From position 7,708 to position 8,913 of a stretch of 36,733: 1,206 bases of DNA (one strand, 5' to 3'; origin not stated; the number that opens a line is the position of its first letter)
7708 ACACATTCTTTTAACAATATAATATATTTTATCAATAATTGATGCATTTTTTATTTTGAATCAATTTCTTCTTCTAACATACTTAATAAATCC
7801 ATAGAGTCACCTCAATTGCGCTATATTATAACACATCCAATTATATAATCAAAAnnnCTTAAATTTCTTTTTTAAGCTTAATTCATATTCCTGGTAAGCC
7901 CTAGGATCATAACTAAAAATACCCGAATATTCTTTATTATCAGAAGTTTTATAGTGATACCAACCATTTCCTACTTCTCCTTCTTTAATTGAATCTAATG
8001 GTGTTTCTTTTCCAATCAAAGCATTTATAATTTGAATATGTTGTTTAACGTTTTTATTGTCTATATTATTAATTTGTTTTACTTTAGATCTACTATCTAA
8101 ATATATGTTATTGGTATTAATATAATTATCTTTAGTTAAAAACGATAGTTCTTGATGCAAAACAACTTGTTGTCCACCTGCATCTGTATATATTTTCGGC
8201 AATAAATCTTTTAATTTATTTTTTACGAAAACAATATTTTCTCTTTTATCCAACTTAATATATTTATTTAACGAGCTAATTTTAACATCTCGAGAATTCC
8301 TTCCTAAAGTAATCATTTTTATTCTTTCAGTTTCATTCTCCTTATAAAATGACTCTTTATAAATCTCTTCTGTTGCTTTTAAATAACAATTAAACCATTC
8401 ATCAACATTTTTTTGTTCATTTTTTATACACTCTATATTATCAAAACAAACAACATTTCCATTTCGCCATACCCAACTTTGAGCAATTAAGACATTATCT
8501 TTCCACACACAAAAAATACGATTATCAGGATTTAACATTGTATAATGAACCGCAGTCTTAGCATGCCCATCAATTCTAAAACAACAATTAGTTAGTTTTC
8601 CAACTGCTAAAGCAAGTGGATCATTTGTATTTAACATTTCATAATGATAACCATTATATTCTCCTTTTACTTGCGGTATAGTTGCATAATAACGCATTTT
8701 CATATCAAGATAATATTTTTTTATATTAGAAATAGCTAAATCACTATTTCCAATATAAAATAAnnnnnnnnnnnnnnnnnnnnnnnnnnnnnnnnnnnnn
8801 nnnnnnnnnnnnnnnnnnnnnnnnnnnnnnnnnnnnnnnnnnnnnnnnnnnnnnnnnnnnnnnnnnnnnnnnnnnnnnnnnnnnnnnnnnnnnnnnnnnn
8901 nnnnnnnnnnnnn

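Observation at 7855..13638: Tandem pair of ~945-aa proteins with a variable N-terminal region and an invariant Cys/His C-terminal domain of unknown function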

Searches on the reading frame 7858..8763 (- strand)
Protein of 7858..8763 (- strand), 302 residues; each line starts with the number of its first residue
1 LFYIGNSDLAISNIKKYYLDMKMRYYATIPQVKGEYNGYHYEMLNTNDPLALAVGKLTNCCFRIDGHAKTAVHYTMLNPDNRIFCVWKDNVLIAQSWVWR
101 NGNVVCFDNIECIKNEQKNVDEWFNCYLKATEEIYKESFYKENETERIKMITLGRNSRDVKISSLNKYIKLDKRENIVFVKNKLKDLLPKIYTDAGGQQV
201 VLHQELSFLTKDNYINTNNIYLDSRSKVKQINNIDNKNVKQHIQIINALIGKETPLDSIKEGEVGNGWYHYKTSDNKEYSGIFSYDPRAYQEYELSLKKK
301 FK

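Call 10: find_homologous_proteins(query=window:7858-8763:-, max_evalue=0.01)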
Query window:7858-8763:- (302 aa): 4 proteins with E <= 0.01 among 975 candidates.
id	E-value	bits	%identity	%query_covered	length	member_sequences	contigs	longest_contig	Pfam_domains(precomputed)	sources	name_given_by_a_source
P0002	8.7e-55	204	40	96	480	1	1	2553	-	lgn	-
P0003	3.0e-21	94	42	34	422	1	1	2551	-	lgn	-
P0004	1.5e-13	69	29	73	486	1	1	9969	-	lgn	-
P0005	9.4e-7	47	37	24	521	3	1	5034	-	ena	-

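Call 26: search_solved_structures(query=A3, max_evalue=10, show_alignments=2)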
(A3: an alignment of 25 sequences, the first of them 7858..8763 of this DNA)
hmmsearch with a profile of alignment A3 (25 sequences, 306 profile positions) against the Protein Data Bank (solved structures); distinct sequences matched with E-value up to 10: 0.
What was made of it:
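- On GNAT superfamily: The PDB profile search gave 0 hits at E<=10 (call 26).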

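Call 31: predict_structure(alignment_id=A3)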
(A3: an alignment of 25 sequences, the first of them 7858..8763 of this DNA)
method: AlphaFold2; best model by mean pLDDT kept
length: 302 residues; sequences in the alignment: 25
mean_pLDDT: 90.7   pTM: 0.89
mean pLDDT of the five models: 90.7, 90.4, 89.9, 89.1, 83.7
residues with pLDDT >= 90: 210; 70-90: 77; 50-70: 15; < 50: 0
segments of 3 or more residues with pLDDT < 50: none
pLDDT, mean of each block of 10 residues (from residue 1): 82 90 95 97 96 94 91 95 97 96 94 90 96 98 94 83 89 85 89 81 89 80 93 81 91 89 95 94 95 89 57
secondary structure, 60 per line:
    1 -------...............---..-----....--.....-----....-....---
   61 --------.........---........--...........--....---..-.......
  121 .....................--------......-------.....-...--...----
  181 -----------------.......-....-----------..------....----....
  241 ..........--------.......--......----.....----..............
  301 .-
elements in order: H8-22 E33-36 E39-43 H49-52 H54-57 H69-77 E81-88 E91-101 E104-107 H114-141 E150-155 H163-167 E169-171 E198-204 H206-209 E229-232 H237-250 E259-265 E268-273 E278-282 H287-301
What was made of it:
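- On GNAT superfamily: Applies to the predicted model only. pLDDT is 90.7 (call 31).
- Closest known: Two-lobed GNAT-fold transferases that use donors other than acyl-CoA. Same: The second lobe has a beta-alpha-beta3-alpha pattern (call 31).
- AF2 gives pLDDT 90.7 and pTM 0.89 (call 31).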

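Call 34: fold_search(model_id=the predicted structure, library=pdb)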
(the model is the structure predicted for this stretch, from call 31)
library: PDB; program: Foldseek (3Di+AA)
matches with E <= 10: 710; with E <= 0.001: 10
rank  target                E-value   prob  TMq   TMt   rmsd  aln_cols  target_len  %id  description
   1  6ao7                  2.6e-04  1.00  0.25  0.46   6.6       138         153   17  Crystal Structure of a GNAT family acetyltransferase from Elizabethkingia anophelis with acetyl-CoA bound (released 2017-08-30)
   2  1cm0_A                4.5e-04  1.00  0.33  0.55   6.7       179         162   11  CRYSTAL STRUCTURE OF THE PCAF/COENZYME-A COMPLEX (released 1999-07-06)
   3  8h66_F                5.7e-04  1.00  0.36  0.61   6.1       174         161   13  Crystal structure of human GCN5 histone acetyltransferase domain bound with propionyl-CoA (released 2023-05-03)
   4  8h66_D                6.0e-04  1.00  0.36  0.60   6.1       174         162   14  Crystal structure of human GCN5 histone acetyltransferase domain bound with propionyl-CoA (released 2023-05-03)
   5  4nsq_A                7.2e-04  1.00  0.29  0.50   5.2       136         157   12  Crystal structure of PCAF (released 2014-03-05)
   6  5trm_C                8.2e-04  1.00  0.36  0.61   6.3       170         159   12  Crystal structure of human GCN5 histone acetyltransferase domain (released 2017-12-06)
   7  5trm_F                8.7e-04  1.00  0.34  0.55   6.5       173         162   13  Crystal structure of human GCN5 histone acetyltransferase domain (released 2017-12-06)
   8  8h6c_E                9.2e-04  1.00  0.35  0.58   5.8       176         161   13  Crystal structure of human GCN5 histone acetyltransferase domain bound with malonyl-CoA (released 2023-05-03)
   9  5jq4_B                9.8e-04  1.00  0.33  0.60   6.3       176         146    8  Structure of a GNAT acetyltransferase SACOL1063 from Staphylococcus aureus (released 2016-06-29)
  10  8h66_E                9.8e-04  1.00  0.35  0.58   6.3       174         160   13  Crystal structure of human GCN5 histone acetyltransferase domain bound with propionyl-CoA (released 2023-05-03)
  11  5trl_A                1.1e-03  1.00  0.36  0.60   6.2       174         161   14  Crystal structure of human GCN5 histone acetyltransferase domain (released 2017-12-06)
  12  5trl_B                1.2e-03  1.00  0.35  0.60   6.2       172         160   13  Crystal structure of human GCN5 histone acetyltransferase domain (released 2017-12-06)
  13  8osp_A                1.3e-03  1.00  0.29  0.47   6.0       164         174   13  GCN5-related N-Acetyltransferase from Lactobacillus curiae (released 2023-07-05)
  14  5trl_E                1.5e-03  1.00  0.35  0.58   6.2       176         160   13  Crystal structure of human GCN5 histone acetyltransferase domain (released 2017-12-06)
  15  5trm_T                1.8e-03  1.00  0.34  0.57   6.4       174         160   13  Crystal structure of human GCN5 histone acetyltransferase domain (released 2017-12-06)
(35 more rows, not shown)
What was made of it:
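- On GNAT superfamily: The top PDB hits are almost all GNATs, with probability 0.95-1.00 and target-normalised TM of 0.5-0.63 for the better-aligned ones (call 34).
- E ranges from 3e-4 to 8e-3, target-normalised TM reaches 0.63, and about 170 columns align (call 34). RimI structures are among the Foldseek hits (call 34).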

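Call 35: fold_search(model_id=the predicted structure, library=viral)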
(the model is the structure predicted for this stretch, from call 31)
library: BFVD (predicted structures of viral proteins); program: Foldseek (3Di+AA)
matches with E <= 10: 794; with E <= 0.001: 3
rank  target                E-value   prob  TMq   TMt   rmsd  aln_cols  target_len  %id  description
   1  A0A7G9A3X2            8.5e-11  1.00  0.51  0.25   4.3       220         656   20  Uncharacterized protein [Bacteriophage sp.]
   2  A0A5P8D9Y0            4.4e-04  0.99  0.31  0.20  23.8       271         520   12  N-acetyltransferase domain-containing protein [Gordonia phage OhMyWard]
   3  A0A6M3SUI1            6.4e-04  0.99  0.31  0.20  24.3       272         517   11  Acetyltransferase [Gordonia phage Secretariat]
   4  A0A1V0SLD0            1.2e-03  1.00  0.33  0.57   6.3       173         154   12  Acetyltransferase GNAT family protein [Klosneuvirus KNV1]
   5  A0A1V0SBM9            1.6e-03  1.00  0.24  0.52   6.6       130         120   14  Acetyltransferase GNAT domain protein [Catovirus CTV1]
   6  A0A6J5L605            2.1e-03  1.00  0.24  0.06   6.2       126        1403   13  PcfJ-like protein [uncultured Caudovirales phage]
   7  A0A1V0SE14            2.6e-03  0.99  0.31  0.56   6.4       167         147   13  Acetyltransferase GNAT family protein [Indivirus ILV1]
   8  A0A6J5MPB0            2.6e-03  0.99  0.32  0.46   6.7       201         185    9  NAT_SF domain containing protein [uncultured Caudovirales phage]
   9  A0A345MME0            3.4e-03  0.57  0.20  0.24  14.8       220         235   11  (no name in the UniProt tables at hand)
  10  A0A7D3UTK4            4.4e-03  0.97  0.30  0.46  14.0       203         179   14  Acetyltransferase GNAT [Fadolivirus FV1/VV64]
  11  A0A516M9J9            5.6e-03  0.98  0.24  0.14   5.7       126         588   18  (no name in the UniProt tables at hand)
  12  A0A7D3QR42            6.3e-03  0.91  0.24  0.28  14.7       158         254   11  (no name in the UniProt tables at hand)
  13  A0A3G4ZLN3            7.1e-03  0.98  0.28  0.42   4.9       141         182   11  N-acyltransferase [Terrestrivirus sp.]
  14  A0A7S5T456            7.1e-03  0.96  0.30  0.52   7.8       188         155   13  (no name in the UniProt tables at hand)
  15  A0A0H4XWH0            7.6e-03  0.54  0.27  0.25  26.8       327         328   12  glycylpeptide N-tetradecanoyltransferase [Salmon gill poxvirus]
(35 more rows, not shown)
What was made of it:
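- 7858..8733 (-): Conserved C-terminal domain of ORF A (residues 650-941). The predicted GNAT-like lobe is about residues 663-845, followed by a smaller alpha/beta lobe at about 850-941. AF2 model pLDDT 90.7, pTM 0.89 (call 31); Foldseek hits almost all GNAT acetyltransferases (calls 34, 35)
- On PcfJ-like (Pfam PF14284): The matched region is unknown (call 35).
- Closest known: GNAT. Same: Nearly all significant Foldseek hits are GNATs (calls 34, 35).
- Closest known: Two-lobed GNAT-fold transferases that use donors other than acyl-CoA. Same: There are weak Foldseek hits to NMT, a phage FemAB protein and two-domain phage acetyltransferases (call 35).
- Closest known: PcfJ-like domain. Same: There is one structural hit (call 35).
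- BFVD gives GNATs plus one phage family member at E 8.5e-11 (call 35). A 1,403-aa phage protein named 'PcfJ-like' is Foldseek hit 6 in BFVD (E 2.1e-3, 126 columns, call 35).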

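Call 36: search_protein_families(library=pfam, alignment_id=A3, max_evalue=10)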
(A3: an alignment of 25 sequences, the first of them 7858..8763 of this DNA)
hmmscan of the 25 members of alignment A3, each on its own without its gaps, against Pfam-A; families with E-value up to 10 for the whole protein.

A. member 1, window:7858-8763:- (302 aa): 1 family
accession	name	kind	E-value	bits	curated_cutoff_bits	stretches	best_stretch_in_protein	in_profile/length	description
PF07749.17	ERp29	-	0.025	15.8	24.3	1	116-166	35-86/95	Endoplasmic reticulum protein ERp29, C-terminal domain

B. families by the number of members that match (of 25 scanned): 29 families (the first 25 are shown)
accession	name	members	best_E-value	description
PF09851.14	SHOCT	4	0.003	Short C-terminal domain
PF18949.5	DUF5693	1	0.0026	Family of unknown function (DUF5693)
PF18360.6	hnRNP_Q_AcD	1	0.0032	Heterogeneous nuclear ribonucleoprotein Q acidic domain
PF22423.2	AmyB_C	1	0.0051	Alpha-amylase-like, C-terminal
PF14056.11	DUF4250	1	0.012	Domain of unknown function (DUF4250)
PF07748.19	Glyco_hydro_38C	1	0.018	Glycosyl hydrolases family 38 C-terminal domain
PF22537.1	WbmS-like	1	0.018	Polysaccharide deacetylase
PF00316.25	FBPase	1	0.022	Fructose-1-6-bisphosphatase, N-terminal domain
PF07749.17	ERp29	1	0.025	Endoplasmic reticulum protein ERp29, C-terminal domain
PF11193.13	DUF2812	1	0.025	Protein of unknown function (DUF2812)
PF08277.18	PAN_3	1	0.026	PAN-like domain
PF25304.1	WH_eIF2D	1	0.029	eIF2D winged helix domain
PF20612.3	SHOCT_2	1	0.033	SHOCT domain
PF18443.6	Tli4_N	1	0.034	Tle cognate immunity protein 4 N-terminal domain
PF05119.17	Terminase_4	1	0.035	Phage terminase, small subunit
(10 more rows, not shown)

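Call 37: search_protein_representatives(alignment_id=A3)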
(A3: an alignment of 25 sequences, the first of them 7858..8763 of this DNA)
Query: 25 sequences, 306 profile positions. Proteins with E-value up to 0.001 (for the whole library): 3797; up to 1e-10: 2120; up to 1e-30: 410. The best 150 are listed.
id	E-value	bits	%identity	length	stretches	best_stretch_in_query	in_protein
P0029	2.8e-103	362.0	-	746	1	4-306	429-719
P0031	1.9e-99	349.4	-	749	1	3-306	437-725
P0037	1.6e-94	333.2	-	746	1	3-305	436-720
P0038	2.3e-94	332.7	-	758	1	2-305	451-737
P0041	2.4e-92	326.1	-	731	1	2-305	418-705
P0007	5.4e-92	324.9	-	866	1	2-305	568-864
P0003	6.5e-92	324.7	-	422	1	2-305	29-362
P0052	4.0e-87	308.9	-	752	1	4-303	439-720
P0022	4.6e-87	308.7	-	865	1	2-302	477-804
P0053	8.0e-87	308.0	-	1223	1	3-304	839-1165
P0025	2.9e-86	306.1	-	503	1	2-305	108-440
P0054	3.2e-86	306.0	-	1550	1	2-305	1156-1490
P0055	3.8e-86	305.7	-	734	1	3-304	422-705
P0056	2.9e-85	302.9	-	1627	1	2-303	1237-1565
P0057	1.1e-84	301.0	-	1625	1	2-305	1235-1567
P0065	3.0e-82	292.9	-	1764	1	2-304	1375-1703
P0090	1.4e-77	277.6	-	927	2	2-304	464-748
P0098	9.7e-77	274.8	-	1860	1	2-285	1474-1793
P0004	1.8e-75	270.7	-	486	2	3-305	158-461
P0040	4.8e-73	262.7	-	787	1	2-305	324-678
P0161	6.3e-66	239.3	-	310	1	7-305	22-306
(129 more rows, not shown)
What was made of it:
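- An exhaustive hmmsearch finds 3,797 representatives at E<=1e-3 and 410 at E<=1e-30 (call 37).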

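Call 40: search_protein_families(library=pfam, proteins=[P0054, P0056, P0065, P0098, P0053, P0090], max_evalue=0.01)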
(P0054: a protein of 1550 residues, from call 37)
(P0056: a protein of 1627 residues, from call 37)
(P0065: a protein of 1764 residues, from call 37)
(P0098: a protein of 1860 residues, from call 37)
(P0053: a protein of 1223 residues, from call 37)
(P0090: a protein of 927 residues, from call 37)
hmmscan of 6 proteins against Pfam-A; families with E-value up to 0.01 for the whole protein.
P0054 (1550 aa): 0 families

P0056 (1627 aa): 0 families

P0065 (1764 aa): 1 family
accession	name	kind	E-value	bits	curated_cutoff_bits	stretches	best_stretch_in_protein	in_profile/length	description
PF13475.11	DUF4116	-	7.7e-43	144.3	24.9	3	943-990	2-49/49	Domain of unknown function (DUF4116)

P0098 (1860 aa): 0 families

P0053 (1223 aa): 0 families

P0090 (927 aa): 0 families

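Call 45: search_dna_similar(query=window:7858-8763:-, collection=phages, mode=protein, max_evalue=0.001, max_rows=25)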
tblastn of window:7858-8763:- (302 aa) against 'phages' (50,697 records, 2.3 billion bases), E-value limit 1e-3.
Records with a match: 3; places in all: 3; records where one place covers at least 80% of the query: 0.
Best place of each record, by identity: <60% 3.
By first word of the organism name: Microcystis 2; Cyanophage 1.
By host as written in the record: Microcystis aeruginosa 2; Cyanobacteria 1.
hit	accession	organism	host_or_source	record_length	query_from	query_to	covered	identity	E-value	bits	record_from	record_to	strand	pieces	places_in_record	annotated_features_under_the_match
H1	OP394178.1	Cyanophage MaMV-DH01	Cyanobacteria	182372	29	118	30%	33.3%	3e-5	52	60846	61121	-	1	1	hypothetical protein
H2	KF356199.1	Microcystis phage MaMV-DC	Microcystis aeruginosa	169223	29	118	30%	33.3%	3e-5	51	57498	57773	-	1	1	hypothetical protein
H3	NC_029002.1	Microcystis phage MaMV-DC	Microcystis aeruginosa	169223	29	118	30%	33.3%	3e-5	51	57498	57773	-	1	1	hypothetical protein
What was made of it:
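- Tried and rejected: Phage tblastn gave only Microcystis phages (call 45).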

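Call 46: search_dna_similar(query=window:7858-8763:-, collection=plasmids, mode=protein, max_evalue=0.001, max_rows=25)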
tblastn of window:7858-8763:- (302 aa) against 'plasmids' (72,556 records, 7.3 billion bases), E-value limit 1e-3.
No match.
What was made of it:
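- Tried and rejected: Plasmid tblastn gave no match (call 46).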

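Call 47: get_annotated_region(hit=H3, flank=4000)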
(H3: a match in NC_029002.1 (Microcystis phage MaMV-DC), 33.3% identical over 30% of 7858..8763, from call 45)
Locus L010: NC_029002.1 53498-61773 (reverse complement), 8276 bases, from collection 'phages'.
description: Microcystis phage MaMV-DC, complete genome.
organism: Microcystis phage MaMV-DC (NCBI taxid 1357715)
taxonomy: Viruses; Duplodnaviria; Heunggongvirae; Uroviricota; Caudoviricetes; Fukuivirus; Fukuivirus MVDC
host: Microcystis aeruginosa; source: -; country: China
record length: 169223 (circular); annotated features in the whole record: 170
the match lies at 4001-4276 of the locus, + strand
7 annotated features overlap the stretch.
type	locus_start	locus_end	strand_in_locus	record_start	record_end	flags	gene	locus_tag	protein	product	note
CDS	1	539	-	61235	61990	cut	-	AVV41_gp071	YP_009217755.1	endolysin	ORF71R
CDS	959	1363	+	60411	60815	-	-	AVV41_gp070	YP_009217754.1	hypothetical protein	ORF70L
CDS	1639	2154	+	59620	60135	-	-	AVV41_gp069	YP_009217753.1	hypothetical protein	ORF69L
CDS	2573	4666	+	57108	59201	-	-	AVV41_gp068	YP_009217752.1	hypothetical protein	ORF68L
CDS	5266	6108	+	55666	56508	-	-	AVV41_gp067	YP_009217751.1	hypothetical protein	ORF67L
CDS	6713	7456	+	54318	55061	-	-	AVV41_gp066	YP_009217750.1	hypothetical protein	ORF66L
CDS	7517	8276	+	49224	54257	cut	-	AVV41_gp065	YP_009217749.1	hypothetical protein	ORF65L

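Call 51: find_related_loci(query=A3, collection=genome_contigs, flank=6000)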
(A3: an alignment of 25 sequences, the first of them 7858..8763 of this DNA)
Query A3 (302 aa) in genome_contigs; peptide patterns used: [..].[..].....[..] (x = any residue, [..] = any of these).
111 stretches matched a pattern; 108 encode a relative of the query (tblastn E <= 1e-3); the best 80 are kept; 80 distinct loci.
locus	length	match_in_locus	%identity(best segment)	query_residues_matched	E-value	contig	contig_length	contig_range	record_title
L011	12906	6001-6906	62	3-299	4e-123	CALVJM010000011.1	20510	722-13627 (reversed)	MAG: uncultured Bacilli bacterium isolate BRZ_F__bin63 genome assembly, contig: BRZ_F__NODE_2897_length_20510_cov_5.6726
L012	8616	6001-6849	34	4-292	2e-42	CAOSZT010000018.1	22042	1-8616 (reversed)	MAG TPA_asm: uncultured Clostridia bacterium isolate MGBC107341 genome assembly, contig: MGBC107341.18, whole genome sho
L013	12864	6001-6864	33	4-297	1e-41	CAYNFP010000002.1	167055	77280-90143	MAG TPA_asm: uncultured Muribaculaceae bacterium isolate SRP294416_co1_372 genome assembly, contig: NODE_48_length_16705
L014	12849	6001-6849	34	4-292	1e-41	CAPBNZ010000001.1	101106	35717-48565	MAG TPA_asm: uncultured Clostridia bacterium isolate MGBC108358 genome assembly, contig: MGBC108358.1, whole genome shot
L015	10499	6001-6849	34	4-292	2e-42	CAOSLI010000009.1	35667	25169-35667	MAG TPA_asm: uncultured Clostridia bacterium isolate MGBC142777 genome assembly, contig: MGBC142777.9, whole genome shot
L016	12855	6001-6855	32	4-292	2e-40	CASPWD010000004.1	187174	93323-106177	MAG: uncultured Bacilli bacterium isolate extra-ERR2497918.26_1677795665 genome assembly, contig: NODE_14_length_187174_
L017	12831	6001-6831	35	11-292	2e-40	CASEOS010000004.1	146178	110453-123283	uncultured Eubacteriales bacterium isolate A104_L1_330330_idba_bin.79 genome assembly, contig: A104_L1_330330_idba_bin.7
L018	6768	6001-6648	37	4-234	3e-40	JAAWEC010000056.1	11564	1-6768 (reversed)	MAG: Clostridia bacterium isolate ABMPRH_47_0 k141_637600, whole genome shotgun sequence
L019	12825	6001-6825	33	11-292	7e-40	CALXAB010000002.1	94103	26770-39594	MAG: uncultured Clostridia bacterium isolate BRZ_FK__bin7 genome assembly, contig: BRZ_FK__NODE_305_length_94103_cov_26.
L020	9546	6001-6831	35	11-292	6e-40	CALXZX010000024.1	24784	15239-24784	MAG: uncultured Clostridia bacterium isolate BRZ_PC__bin97 genome assembly, contig: BRZ_PC__NODE_2958_length_24784_cov_1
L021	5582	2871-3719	34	4-292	3e-39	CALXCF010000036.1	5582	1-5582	MAG: uncultured Clostridia bacterium isolate BRZ_GT__bin15 genome assembly, contig: BRZ_GT__NODE_9423_length_5582_cov_44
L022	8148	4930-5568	38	8-234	5e-39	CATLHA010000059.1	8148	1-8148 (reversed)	MAG TPA_asm: uncultured Bacillales bacterium isolate MGG03199_1680015500 genome assembly, contig: ERR2497919_674, whole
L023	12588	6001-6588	39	4-206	2e-38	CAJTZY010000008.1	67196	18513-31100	MAG TPA_asm: uncultured Bacilli bacterium isolate MGBC122614 genome assembly, contig: MGBC122614.8, whole genome shotgun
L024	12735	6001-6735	37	3-249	2e-38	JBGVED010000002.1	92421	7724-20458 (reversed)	MAG: Bacilli bacterium isolate fecal_MAG_421 fecal_MAG_421_contig_0003, whole genome shotgun sequence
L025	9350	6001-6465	46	4-158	3e-38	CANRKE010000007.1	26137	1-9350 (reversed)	MAG: uncultured Bacilli bacterium isolate Lapin-024__bin21 genome assembly, contig: Lapin-024__NODE_2392_length_26137_co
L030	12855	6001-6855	34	4-292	9e-40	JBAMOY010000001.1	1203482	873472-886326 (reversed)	MAG: Bacilli bacterium isolate contig_25558.circular contig_25558, whole genome shotgun sequence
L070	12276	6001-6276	45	22-112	3e-24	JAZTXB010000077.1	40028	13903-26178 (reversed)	MAG: Bacilli bacterium isolate T1900045331_YK20190020.MAGScoT_cleanbin_000028 SGB_6528_k141_1658185, whole genome shotgu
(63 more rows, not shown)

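Call 57: search_protein_families(library=pfam, proteins=[L070:7127-8140:+, L030:6969-7763:+], max_evalue=0.1)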
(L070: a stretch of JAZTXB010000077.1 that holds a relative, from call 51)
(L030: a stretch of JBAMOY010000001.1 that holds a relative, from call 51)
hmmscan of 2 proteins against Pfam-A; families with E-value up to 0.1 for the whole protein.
L070:7127-8140:+ (337 aa): 1 family
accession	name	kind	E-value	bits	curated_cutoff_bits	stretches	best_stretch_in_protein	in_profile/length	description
PF00171.27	Aldedh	-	5.5e-08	32.2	23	1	253-303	378-428/461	Aldehyde dehydrogenase family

L030:6969-7763:+ (264 aa): 1 family
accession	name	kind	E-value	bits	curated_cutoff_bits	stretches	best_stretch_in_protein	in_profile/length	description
PF08311.18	Mad3_BUB1_I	-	0.061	13.7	31.4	0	85-159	16-89/123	Mad3/BUB1 homology region 1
